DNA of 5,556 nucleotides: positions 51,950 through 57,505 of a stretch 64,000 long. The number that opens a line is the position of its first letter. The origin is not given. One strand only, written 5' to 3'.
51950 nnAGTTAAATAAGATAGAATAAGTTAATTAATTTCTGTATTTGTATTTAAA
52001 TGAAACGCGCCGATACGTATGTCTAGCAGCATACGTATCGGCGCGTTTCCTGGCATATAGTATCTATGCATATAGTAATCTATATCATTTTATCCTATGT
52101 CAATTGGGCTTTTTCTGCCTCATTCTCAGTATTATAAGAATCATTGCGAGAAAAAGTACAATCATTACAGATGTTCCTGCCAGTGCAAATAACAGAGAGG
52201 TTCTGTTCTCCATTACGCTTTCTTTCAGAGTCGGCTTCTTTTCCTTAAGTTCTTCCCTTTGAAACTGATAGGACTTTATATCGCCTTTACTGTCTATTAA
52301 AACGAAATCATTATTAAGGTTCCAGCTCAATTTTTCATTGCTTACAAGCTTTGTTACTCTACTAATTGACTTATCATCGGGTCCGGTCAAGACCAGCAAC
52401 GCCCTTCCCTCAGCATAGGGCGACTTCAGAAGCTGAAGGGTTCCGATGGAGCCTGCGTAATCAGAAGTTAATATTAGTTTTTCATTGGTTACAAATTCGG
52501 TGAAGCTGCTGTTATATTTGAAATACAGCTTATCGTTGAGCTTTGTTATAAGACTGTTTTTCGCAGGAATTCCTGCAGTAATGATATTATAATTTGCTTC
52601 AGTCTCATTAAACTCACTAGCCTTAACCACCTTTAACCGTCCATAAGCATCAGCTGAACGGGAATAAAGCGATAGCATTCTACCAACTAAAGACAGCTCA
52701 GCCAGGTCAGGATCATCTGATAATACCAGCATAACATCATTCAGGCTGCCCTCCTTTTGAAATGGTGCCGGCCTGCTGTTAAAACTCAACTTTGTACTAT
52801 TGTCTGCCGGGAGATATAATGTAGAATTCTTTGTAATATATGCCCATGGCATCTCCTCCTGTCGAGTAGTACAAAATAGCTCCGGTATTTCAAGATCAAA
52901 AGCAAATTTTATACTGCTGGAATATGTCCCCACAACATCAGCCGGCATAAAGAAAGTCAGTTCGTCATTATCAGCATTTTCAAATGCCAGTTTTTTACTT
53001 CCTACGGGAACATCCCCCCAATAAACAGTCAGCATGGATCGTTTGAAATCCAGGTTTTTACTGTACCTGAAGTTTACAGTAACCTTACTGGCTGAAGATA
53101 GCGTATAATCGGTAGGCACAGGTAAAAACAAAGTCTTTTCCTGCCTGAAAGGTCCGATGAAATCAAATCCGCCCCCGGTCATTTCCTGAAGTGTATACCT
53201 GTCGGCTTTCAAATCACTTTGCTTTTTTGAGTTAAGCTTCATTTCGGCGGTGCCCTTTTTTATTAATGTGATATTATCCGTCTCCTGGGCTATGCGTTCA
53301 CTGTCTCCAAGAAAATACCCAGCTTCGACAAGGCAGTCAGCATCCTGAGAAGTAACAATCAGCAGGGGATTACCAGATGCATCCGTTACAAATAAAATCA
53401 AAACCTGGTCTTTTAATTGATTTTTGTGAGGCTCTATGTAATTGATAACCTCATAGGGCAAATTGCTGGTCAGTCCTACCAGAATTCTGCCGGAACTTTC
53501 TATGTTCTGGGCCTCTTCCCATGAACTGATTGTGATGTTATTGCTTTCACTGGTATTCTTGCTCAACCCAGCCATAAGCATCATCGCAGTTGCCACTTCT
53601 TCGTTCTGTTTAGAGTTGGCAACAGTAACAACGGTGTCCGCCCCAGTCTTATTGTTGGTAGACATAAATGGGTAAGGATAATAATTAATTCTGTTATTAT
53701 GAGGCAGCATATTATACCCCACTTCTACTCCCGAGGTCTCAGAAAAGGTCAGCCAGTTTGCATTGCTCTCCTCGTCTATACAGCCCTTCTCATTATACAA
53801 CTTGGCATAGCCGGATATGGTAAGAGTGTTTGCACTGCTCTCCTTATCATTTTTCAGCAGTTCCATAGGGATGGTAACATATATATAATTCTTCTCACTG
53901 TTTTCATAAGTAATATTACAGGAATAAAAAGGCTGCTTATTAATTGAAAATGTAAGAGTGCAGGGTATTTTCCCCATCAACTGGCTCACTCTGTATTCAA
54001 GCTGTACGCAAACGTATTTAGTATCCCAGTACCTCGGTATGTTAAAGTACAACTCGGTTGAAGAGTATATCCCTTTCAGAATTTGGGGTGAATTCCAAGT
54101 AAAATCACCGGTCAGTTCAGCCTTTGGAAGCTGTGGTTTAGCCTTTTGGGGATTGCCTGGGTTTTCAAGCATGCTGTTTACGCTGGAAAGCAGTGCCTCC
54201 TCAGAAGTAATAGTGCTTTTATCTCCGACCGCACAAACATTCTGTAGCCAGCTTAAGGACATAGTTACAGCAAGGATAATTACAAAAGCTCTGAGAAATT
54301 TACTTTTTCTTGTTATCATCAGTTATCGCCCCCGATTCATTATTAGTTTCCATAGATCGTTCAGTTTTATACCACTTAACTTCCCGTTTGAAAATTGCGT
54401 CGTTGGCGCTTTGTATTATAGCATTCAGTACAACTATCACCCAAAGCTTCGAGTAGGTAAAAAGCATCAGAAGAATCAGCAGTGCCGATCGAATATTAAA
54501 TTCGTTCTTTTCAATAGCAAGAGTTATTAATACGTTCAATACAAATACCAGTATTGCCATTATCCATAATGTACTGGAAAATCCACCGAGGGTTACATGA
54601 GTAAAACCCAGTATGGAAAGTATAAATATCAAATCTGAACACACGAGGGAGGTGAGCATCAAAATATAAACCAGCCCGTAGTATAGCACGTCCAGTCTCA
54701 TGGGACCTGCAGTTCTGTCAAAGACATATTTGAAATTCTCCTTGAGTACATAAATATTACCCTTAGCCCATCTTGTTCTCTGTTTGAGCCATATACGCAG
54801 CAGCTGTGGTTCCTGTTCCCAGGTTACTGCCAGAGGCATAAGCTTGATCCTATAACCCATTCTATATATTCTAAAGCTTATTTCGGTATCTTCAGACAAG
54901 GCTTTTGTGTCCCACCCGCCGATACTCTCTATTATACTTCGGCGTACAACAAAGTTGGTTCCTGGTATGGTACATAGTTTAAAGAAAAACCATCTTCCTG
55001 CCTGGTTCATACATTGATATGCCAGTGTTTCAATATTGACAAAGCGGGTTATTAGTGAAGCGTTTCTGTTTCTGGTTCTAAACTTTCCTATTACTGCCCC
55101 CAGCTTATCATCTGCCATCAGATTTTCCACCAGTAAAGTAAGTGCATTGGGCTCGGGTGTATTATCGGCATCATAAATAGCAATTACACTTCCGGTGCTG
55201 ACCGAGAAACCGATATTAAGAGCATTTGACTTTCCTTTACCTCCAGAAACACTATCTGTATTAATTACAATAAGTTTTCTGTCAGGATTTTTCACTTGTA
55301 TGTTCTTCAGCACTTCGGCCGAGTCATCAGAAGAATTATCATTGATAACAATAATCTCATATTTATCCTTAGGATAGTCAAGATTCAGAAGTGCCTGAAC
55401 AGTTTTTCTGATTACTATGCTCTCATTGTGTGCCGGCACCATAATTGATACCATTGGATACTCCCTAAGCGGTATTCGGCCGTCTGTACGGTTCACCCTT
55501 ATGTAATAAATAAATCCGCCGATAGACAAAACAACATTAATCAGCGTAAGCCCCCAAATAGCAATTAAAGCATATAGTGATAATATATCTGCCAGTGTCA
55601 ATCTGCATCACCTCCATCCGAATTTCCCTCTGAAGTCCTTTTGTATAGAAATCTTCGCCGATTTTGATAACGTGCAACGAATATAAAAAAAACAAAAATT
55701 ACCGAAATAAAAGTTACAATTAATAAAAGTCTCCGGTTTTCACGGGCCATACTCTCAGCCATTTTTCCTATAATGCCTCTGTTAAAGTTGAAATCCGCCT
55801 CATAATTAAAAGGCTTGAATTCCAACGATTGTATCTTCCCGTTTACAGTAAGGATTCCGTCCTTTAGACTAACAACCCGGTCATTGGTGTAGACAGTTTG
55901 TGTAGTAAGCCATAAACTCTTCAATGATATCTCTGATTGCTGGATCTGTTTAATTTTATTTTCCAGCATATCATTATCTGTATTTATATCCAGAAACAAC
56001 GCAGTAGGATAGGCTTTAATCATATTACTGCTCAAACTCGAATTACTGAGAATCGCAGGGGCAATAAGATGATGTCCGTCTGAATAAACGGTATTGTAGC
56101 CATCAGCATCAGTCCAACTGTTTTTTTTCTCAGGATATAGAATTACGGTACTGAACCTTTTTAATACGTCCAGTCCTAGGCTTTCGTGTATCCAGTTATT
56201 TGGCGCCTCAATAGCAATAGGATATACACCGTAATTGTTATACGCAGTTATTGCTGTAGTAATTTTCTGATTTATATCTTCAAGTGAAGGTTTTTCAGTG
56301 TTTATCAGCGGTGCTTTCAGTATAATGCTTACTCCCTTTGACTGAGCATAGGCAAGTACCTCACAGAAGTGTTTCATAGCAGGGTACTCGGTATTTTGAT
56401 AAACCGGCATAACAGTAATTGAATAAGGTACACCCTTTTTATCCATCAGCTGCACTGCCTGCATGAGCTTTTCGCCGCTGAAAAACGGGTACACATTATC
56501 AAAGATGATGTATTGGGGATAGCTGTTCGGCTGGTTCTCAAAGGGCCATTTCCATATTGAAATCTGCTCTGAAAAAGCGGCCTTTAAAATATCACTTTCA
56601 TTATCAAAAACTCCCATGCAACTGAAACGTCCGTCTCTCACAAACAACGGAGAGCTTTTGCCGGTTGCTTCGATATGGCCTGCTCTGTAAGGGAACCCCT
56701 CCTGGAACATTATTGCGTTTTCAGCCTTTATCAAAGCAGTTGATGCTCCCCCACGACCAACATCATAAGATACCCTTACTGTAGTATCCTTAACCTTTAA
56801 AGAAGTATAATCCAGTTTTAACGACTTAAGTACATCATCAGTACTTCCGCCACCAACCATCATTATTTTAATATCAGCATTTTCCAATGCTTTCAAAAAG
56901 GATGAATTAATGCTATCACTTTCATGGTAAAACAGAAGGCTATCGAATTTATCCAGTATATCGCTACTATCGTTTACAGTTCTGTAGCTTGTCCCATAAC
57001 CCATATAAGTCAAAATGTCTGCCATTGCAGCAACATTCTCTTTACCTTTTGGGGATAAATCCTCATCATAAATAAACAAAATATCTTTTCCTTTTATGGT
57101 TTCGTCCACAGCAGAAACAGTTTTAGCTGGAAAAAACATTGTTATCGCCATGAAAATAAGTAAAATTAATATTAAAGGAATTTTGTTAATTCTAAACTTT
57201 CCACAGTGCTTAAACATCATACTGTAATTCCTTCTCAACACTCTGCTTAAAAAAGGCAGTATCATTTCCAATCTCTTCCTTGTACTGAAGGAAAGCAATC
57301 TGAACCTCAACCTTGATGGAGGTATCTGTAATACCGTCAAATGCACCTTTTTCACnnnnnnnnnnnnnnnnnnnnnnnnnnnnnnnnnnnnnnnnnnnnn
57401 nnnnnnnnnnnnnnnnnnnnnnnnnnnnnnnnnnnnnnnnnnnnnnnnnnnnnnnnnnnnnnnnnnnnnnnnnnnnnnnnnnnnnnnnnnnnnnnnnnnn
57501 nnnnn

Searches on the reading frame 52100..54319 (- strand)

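Call 52: search_protein_families(library=pfam, proteins=[window:52100-54319:-], max_evalue=0.00001)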
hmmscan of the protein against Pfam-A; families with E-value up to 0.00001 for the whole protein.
window:52100-54319:- (739 aa): 1 family
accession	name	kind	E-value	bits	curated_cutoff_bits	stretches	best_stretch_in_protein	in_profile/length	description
PF03170.19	BcsB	-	3e-38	132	21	1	76-644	14-606/606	Bacterial cellulose synthase subunit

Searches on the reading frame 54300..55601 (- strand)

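Call 52: search_protein_families(library=pfam, proteins=[window:54300-55601:-], max_evalue=0.00001)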
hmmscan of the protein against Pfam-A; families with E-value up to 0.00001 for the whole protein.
window:54300-55601:- (433 aa): 5 families
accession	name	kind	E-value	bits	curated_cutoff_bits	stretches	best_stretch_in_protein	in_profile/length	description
PF13641.12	Glyco_tranf_2_3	-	1.9e-29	103.7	27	1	49-281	1-230/230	Glycosyltransferase like family 2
PF00535.33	Glycos_transf_2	-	7.6e-27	94.7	23.3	1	52-227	1-167/168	Glycosyl transferase family 2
PF13632.12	Glyco_trans_2_3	-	1.5e-24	87.3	27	1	140-355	2-194/198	Glycosyl transferase family group 2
PF13506.12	Glyco_transf_21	-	2e-11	44.1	21.7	1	109-280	4-174/174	Glycosyl transferase family 21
PF10111.15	Glyco_tranf_2_2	-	1.1e-09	38.7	27.3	1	53-268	4-222/276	Glycosyltransferase like family 2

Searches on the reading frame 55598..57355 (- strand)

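Call 52: search_protein_families(library=pfam, proteins=[window:55598-57355:-], max_evalue=0.00001)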
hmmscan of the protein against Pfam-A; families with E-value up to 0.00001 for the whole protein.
window:55598-57355:- (585 aa): 1 family
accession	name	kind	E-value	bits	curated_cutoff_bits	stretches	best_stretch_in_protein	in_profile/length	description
PF10096.14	DUF2334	-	3e-10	40.5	26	1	284-346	5-71/203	Uncharacterized protein conserved in bacteria (DUF2334)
